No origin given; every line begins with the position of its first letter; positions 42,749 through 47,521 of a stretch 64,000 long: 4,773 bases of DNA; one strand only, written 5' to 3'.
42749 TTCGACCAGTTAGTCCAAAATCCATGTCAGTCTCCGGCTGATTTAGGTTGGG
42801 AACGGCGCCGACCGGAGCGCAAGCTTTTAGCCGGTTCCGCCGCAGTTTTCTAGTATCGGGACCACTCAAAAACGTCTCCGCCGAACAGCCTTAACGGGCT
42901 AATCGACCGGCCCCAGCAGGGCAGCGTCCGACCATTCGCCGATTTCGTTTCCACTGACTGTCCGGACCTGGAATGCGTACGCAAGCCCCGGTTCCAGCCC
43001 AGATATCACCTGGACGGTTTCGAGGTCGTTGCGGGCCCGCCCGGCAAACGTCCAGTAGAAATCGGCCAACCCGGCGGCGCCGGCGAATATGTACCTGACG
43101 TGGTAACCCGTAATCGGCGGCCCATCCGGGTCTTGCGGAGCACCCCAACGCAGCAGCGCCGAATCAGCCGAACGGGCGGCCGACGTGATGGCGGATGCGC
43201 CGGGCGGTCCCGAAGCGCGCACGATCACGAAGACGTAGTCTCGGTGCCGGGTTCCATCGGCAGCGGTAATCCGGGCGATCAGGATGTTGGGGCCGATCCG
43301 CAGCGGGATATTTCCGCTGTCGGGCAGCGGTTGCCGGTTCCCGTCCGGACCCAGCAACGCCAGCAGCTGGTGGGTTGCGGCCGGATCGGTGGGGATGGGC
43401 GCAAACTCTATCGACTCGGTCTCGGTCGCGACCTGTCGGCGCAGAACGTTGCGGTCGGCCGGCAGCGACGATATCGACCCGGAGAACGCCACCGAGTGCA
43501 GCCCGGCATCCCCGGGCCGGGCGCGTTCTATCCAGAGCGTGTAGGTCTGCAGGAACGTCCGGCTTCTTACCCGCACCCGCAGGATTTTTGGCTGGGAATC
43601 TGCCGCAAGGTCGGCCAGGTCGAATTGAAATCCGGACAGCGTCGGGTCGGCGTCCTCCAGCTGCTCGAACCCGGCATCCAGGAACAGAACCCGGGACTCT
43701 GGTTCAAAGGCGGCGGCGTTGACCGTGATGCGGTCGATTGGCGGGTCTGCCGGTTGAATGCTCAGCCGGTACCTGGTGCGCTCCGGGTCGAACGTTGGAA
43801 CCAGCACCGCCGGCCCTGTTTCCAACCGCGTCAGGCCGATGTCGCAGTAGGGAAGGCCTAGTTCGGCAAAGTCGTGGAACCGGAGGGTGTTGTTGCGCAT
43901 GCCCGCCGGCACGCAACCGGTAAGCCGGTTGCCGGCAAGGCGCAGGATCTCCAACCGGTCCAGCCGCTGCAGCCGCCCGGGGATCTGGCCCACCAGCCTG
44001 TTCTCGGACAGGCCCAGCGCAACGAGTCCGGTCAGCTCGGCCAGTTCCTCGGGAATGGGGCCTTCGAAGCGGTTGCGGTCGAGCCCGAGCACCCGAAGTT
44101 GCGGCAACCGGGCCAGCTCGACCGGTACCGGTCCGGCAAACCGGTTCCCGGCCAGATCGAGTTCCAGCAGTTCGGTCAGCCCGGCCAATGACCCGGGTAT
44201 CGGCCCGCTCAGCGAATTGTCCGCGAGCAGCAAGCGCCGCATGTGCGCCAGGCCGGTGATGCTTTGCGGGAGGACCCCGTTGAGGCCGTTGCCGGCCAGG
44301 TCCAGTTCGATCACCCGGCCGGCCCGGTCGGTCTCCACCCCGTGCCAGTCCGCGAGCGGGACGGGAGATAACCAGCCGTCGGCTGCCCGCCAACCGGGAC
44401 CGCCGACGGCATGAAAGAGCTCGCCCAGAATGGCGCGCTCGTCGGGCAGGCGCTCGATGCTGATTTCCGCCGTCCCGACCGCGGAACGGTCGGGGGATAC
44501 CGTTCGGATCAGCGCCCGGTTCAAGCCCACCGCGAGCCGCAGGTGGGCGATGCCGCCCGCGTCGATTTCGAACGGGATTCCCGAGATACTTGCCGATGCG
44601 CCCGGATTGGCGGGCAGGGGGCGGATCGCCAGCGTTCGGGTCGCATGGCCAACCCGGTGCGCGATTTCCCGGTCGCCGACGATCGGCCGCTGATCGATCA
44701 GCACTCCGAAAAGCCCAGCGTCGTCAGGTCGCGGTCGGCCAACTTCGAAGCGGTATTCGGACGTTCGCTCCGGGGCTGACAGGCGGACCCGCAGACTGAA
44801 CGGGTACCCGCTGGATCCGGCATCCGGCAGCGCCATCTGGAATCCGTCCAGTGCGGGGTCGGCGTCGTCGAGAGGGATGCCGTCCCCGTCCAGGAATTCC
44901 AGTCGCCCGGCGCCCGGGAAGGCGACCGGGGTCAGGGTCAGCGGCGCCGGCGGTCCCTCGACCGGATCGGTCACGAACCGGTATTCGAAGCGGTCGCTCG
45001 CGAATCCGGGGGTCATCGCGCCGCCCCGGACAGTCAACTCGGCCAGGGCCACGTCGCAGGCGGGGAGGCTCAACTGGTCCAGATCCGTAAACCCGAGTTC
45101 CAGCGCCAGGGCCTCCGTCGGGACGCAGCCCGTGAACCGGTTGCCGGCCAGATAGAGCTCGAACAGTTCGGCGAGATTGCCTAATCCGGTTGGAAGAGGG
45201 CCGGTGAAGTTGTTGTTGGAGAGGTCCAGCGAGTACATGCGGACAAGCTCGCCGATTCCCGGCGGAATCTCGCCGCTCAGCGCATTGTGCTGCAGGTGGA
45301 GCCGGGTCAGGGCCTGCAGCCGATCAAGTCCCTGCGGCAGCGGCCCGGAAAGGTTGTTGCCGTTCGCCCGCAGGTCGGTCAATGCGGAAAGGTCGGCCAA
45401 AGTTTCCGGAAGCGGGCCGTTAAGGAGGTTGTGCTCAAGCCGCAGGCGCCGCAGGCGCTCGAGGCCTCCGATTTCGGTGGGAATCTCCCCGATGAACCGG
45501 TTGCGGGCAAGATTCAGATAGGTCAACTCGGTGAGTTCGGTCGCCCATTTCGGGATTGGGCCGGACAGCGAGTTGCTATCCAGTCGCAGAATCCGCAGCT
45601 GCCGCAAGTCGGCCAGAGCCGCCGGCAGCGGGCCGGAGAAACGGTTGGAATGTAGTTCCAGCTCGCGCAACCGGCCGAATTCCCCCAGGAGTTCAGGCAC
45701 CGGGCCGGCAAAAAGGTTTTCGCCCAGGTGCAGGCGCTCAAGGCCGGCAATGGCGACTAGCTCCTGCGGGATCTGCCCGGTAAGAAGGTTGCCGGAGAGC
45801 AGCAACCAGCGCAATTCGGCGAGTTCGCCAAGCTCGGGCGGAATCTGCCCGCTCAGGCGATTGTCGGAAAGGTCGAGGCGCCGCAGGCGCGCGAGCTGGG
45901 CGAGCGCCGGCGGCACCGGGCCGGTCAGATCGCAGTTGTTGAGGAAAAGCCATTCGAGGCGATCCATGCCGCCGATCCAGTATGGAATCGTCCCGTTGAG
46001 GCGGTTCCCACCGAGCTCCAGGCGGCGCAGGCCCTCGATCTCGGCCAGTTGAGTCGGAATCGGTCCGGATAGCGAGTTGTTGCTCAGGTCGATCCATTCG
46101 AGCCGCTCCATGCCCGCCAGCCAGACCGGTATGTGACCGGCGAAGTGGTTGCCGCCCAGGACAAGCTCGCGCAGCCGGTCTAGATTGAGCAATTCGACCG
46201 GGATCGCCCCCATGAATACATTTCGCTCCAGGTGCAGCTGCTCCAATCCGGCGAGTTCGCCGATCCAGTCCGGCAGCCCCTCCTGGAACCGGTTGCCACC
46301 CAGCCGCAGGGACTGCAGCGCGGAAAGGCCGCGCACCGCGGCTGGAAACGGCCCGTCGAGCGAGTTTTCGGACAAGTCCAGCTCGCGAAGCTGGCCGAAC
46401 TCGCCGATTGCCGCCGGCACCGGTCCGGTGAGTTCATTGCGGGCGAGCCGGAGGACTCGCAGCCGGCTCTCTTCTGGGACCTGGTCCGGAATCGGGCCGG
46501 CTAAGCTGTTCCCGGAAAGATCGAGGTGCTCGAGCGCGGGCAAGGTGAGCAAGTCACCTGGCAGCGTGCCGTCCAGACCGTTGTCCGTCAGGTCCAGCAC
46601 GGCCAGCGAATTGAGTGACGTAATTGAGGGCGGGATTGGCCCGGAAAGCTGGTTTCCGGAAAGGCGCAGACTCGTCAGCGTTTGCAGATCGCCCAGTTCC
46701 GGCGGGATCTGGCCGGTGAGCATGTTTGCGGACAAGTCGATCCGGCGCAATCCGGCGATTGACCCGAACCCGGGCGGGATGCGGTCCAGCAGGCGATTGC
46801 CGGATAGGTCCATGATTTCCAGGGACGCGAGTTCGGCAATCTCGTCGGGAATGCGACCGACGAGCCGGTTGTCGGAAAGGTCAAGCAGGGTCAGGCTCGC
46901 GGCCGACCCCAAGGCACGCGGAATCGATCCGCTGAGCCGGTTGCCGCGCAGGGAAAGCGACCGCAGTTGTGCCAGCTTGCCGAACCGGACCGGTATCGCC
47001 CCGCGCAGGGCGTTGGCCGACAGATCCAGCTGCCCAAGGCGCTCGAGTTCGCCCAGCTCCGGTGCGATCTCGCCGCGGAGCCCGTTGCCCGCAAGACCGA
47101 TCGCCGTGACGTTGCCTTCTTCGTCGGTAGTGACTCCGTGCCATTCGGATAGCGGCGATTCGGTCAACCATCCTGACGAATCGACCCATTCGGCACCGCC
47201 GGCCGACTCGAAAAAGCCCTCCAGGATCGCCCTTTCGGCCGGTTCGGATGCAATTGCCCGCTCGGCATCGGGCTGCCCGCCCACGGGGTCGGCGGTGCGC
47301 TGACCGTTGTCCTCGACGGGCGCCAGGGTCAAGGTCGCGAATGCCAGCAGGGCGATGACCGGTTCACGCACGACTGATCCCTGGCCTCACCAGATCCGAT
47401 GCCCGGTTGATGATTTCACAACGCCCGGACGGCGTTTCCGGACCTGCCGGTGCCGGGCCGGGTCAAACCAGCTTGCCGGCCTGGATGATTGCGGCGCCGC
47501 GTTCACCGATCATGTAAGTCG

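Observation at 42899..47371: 1,490-aa exported protein built from 28 + 6 perfectly phased plant-type (24-residue, GxIP) LRRs with LRRNT-like caps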

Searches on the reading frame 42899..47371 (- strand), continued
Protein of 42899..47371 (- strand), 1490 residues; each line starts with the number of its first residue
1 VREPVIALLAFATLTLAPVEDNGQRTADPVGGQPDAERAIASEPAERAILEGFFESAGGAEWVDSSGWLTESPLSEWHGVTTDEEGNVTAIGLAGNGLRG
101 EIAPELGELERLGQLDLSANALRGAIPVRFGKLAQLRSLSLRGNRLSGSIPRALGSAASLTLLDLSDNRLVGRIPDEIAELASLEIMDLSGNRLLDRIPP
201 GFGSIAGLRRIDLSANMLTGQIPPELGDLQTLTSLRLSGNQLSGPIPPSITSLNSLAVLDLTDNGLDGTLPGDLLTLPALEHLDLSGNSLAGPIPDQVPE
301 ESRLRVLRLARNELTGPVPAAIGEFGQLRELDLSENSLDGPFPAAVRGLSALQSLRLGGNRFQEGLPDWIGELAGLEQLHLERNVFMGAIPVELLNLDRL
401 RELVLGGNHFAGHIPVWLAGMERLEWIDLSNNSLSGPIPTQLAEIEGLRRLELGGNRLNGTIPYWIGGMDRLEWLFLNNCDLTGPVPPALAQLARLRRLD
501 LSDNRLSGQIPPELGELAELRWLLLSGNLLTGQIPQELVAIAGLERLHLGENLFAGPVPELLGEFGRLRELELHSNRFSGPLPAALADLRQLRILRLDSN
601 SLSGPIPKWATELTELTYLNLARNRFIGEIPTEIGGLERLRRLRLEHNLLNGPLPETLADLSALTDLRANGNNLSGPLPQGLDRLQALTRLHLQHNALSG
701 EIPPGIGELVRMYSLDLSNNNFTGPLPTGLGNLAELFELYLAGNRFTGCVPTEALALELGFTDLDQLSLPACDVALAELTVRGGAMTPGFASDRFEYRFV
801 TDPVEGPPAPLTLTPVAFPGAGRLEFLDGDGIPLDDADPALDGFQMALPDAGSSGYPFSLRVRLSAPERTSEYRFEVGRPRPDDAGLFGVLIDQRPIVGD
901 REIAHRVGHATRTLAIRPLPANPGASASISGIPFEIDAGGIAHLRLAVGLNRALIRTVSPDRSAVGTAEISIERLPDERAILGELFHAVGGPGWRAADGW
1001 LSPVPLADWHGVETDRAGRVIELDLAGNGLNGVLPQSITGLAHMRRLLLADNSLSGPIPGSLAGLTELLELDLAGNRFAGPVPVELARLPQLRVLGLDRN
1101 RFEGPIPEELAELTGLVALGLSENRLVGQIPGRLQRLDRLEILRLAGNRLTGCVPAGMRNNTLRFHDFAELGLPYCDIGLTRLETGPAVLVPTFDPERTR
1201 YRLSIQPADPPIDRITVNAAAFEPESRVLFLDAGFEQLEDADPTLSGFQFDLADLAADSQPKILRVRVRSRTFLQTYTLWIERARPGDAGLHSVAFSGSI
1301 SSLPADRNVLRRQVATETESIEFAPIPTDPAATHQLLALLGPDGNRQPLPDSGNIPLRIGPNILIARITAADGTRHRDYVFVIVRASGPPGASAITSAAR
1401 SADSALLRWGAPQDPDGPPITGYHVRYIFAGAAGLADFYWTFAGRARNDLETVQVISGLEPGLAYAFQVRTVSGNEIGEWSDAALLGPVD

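Call 24: search_solved_structures(query=window:42899-47371:-, max_evalue=1e-10)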
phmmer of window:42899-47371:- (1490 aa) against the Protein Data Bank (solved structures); distinct sequences matched with E-value up to 1e-10: 224 (the best 60 are shown).
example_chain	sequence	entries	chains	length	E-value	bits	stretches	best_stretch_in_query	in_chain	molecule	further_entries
6s6q_A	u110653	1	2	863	5.8e-135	454.9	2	106-754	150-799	LRR receptor-like serine/threonine-protein kinase GSO1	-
4mn8_A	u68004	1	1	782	1.1e-120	407.6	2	76-661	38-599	LRR receptor-like serine/threonine-protein kinase FLS2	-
4mna_A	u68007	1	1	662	1.2e-104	354.4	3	76-325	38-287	LRR receptor-like serine/threonine-protein kinase FLS2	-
5gr8_A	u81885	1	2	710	5.1e-104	352.3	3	112-344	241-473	Leucine-rich repeat receptor-like protein kinase PEPR1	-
5hyx_B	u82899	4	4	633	8.8e-102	344.9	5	1008-1155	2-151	Probable LRR receptor-like serine/threonine-protein kinase At4g26540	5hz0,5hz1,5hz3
8weh_A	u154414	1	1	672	3.6e-101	342.9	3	475-735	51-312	MALE DISCOVERER 1-INTERACTING RECEPTOR-LIKE KINASE 2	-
8wei_A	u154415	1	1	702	5.5e-101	342.3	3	475-735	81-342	MALE DISCOVERER 1-INTERACTING RECEPTOR-LIKE KINASE 2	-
8wef_A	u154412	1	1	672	5.5e-101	342.3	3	475-735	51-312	MALE DISCOVERER 1-INTERACTING RECEPTOR-LIKE KINASE 2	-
8weg_A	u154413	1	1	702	6.7e-101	342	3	475-735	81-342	MALE DISCOVERER 1-INTERACTING RECEPTOR-LIKE KINASE 2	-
8wec_A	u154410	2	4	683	7e-94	318.7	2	423-729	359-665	MDIS1-interacting receptor like kinase 2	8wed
8web_A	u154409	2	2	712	9e-94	318.4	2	423-729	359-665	MDIS1-interacting receptor like kinase 2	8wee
8yaa_A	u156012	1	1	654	3.3e-93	316.5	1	157-729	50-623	MDIS1-interacting receptor like kinase 2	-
5ixo_A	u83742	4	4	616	1.1e-91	311.5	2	125-513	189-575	Receptor-like protein kinase 5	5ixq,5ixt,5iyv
5iyx_A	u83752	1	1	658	1.6e-91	310.9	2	125-513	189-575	Receptor-like protein kinase 5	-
5xkj_A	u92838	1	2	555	3.6e-89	303.1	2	135-513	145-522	LRR receptor-like serine/threonine-protein kinase ERL1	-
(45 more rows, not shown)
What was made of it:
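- Closest known: Listeria internalins and Leptospira LRR proteins. Different: PDB E-values are about 1e-40, against 1e-135 for plant proteins (call 24).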

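Call 72: list_cluster_members(proteins=[P0003, P0017, P0026, P0047, P0051, P0062, P0065, P0067, P0105, P0117])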
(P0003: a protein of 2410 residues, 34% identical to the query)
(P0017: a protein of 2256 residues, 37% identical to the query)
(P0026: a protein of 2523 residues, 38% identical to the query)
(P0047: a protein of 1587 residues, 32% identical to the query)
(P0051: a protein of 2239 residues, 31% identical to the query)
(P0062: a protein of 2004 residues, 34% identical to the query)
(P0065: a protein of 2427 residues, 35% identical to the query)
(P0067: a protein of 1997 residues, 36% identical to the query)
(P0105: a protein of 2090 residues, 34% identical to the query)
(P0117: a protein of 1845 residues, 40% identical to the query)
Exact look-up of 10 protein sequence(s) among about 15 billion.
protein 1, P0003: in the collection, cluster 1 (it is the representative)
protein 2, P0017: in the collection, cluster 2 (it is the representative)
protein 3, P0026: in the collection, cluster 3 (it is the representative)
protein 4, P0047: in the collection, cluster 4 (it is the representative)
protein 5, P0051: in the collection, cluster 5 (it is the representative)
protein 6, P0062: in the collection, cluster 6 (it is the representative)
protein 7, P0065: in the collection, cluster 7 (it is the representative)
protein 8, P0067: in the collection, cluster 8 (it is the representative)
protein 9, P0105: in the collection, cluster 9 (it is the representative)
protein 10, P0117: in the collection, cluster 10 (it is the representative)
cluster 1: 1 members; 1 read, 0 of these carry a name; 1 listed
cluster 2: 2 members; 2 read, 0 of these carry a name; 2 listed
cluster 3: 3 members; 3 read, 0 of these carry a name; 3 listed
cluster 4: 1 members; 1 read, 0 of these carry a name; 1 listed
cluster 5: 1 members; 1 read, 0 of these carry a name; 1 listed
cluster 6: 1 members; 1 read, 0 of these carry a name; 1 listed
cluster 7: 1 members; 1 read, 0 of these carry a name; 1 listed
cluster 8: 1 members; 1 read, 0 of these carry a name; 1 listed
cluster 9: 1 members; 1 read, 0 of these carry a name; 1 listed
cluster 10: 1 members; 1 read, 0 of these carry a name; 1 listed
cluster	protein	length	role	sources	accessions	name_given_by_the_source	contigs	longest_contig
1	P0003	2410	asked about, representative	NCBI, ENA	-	-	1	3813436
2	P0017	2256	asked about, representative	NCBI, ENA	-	-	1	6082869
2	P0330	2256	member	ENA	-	-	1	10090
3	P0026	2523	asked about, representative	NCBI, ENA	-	-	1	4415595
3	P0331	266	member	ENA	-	-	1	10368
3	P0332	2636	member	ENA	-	-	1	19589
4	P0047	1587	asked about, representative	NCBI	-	-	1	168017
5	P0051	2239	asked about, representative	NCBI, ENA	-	-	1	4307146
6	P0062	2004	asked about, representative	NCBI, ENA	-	-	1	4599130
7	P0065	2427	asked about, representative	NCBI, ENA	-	-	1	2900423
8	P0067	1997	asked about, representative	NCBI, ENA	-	-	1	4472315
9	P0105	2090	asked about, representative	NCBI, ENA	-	-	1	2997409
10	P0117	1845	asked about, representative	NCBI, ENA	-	-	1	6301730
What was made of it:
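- Tried and rejected: Organism names for ten NCBI-held homologues were not on record (call 72).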

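Call 77: search_protein_families(library=pfam, proteins=[P0039, P0041, P0096], max_evalue=0.00001)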
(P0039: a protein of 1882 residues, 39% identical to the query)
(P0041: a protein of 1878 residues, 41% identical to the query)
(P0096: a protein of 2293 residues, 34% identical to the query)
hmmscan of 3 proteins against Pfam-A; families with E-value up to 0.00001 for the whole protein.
P0039 (1882 aa): 10 families
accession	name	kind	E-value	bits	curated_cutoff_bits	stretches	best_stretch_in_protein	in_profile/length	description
PF00560.39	LRR_1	-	6.5e-137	415.8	20.6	0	1057-1079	1-23/23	Leucine Rich Repeat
PF13855.12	LRR_8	-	3.4e-121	395.5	27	14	913-972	2-61/61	Leucine rich repeat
PF12799.13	LRR_4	-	1.2e-108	353.1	27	5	453-489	2-37/44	Leucine Rich repeats (2 copies)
PF23598.1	LRR_14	-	2.5e-87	293.3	40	9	810-920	42-147/353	Leucine-rich repeat region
PF00069.31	Pkinase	-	2e-78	263.9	31.7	2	10-211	1-200/263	Protein kinase domain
PF07714.23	PK_Tyr_Ser-Thr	-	6.9e-62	209.5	23.1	2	12-211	3-208/258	Protein tyrosine and serine/threonine kinase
PF23211.1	LRR_LRWD1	-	1.3e-27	97.2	28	0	862-925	15-77/190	Leucine-rich repeat and WD repeat-containing protein 1, LRR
PF24758.1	LRR_At5g56370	-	6.6e-14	52.5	27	0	380-442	11-75/227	FBD-associated F-box protein At5g56370, LRR repeats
PF13516.12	LRR_6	-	1e-09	38.1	23.4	0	453-466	4-17/24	Leucine Rich repeat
PF01636.29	APH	-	5.4e-07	30.1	23.2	0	1225-1332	4-109/239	Phosphotransferase enzyme family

P0041 (1878 aa): 10 families
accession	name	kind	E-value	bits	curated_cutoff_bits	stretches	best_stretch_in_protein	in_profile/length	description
PF00560.39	LRR_1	-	4.5e-131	398.4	20.6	0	354-375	2-23/23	Leucine Rich Repeat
PF13855.12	LRR_8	-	1.1e-117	384.2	27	16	909-968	2-61/61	Leucine rich repeat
PF12799.13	LRR_4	-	3.5e-104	338.9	27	2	1505-1540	3-36/44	Leucine Rich repeats (2 copies)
PF23598.1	LRR_14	-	1.6e-85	287.4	40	9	783-892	43-147/353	Leucine-rich repeat region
PF00069.31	Pkinase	-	1e-80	271.4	31.7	2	10-212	1-201/263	Protein kinase domain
PF07714.23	PK_Tyr_Ser-Thr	-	7.3e-63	212.7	23.1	2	13-215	4-212/258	Protein tyrosine and serine/threonine kinase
PF23211.1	LRR_LRWD1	-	2.6e-26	92.9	28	0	1502-1588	15-98/190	Leucine-rich repeat and WD repeat-containing protein 1, LRR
PF25019.1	LRR_R13L1-DRL21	-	1.5e-21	77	27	0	1504-1560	70-125/127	R13L1/DRL21 LRRs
PF24758.1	LRR_At5g56370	-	3.1e-10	40.5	27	0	1649-1703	12-68/227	FBD-associated F-box protein At5g56370, LRR repeats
PF01636.29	APH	-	9.9e-06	25.9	23.2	0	1197-1304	4-109/239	Phosphotransferase enzyme family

P0096 (2293 aa): 11 families
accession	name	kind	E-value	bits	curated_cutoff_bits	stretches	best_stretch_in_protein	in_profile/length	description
PF00560.39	LRR_1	-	3.1e-108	330.4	20.6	0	466-488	1-23/23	Leucine Rich Repeat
PF13855.12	LRR_8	-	2.9e-84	277.2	27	5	682-741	2-61/61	Leucine rich repeat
PF12799.13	LRR_4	-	3.8e-80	262.5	27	1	586-622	2-40/44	Leucine Rich repeats (2 copies)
PF23598.1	LRR_14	-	6.3e-68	229.5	40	7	221-360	41-180/353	Leucine-rich repeat region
PF23211.1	LRR_LRWD1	-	3e-16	60.1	28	0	722-789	35-98/190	Leucine-rich repeat and WD repeat-containing protein 1, LRR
PF24141.1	LRR_ComC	-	2.6e-13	50.7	27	0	1254-1307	204-275/288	EGF-like domain-containing protein ComC LRR domain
PF00041.27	fn3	-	5.2e-13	49.5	25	1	919-1014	5-83/84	Fibronectin type III domain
PF25019.1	LRR_R13L1-DRL21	-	4.8e-12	46.3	27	0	633-737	37-125/127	R13L1/DRL21 LRRs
PF04151.21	PPC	-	6.8e-10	40.1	25.9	0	2196-2267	1-69/70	Bacterial pre-peptidase C-terminal domain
PF24758.1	LRR_At5g56370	-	7.8e-09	36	27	0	326-384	16-72/227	FBD-associated F-box protein At5g56370, LRR repeats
PF12733.13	Cadherin-like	-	8.6e-06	26.6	24.2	0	828-911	7-88/89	Cadherin-like beta sandwich domain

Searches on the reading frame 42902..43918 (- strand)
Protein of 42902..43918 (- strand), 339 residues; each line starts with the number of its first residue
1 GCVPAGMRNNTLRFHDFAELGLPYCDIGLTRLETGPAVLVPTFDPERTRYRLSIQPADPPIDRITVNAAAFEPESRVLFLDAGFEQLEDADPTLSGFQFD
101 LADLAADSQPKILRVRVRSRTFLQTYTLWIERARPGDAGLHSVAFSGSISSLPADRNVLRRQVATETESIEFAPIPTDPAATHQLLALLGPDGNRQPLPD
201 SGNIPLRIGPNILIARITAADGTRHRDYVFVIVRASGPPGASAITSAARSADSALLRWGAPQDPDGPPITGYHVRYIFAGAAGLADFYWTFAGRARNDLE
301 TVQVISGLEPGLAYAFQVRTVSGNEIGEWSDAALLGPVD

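Call 25: search_protein_families(library=pfam, proteins=[window:42902-43918:-], max_evalue=10)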
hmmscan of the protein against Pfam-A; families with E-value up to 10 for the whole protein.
seq(339 aa): 4 families
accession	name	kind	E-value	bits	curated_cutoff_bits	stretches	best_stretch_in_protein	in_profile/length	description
PF00041.27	fn3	-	5.4e-09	36.6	25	1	245-331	7-79/84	Fibronectin type III domain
PF12733.13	Cadherin-like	-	0.00094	20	24.2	1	163-234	22-88/89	Cadherin-like beta sandwich domain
PF16656.11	Pur_ac_phosph_N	-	0.2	12.7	30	1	296-331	56-87/93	Purple acid Phosphatase, N-terminal domain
PF21059.3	BTBD16_C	-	0.34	11.6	27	1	123-158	34-69/106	BTB/POZ domain-containing protein 16, C-terminal domain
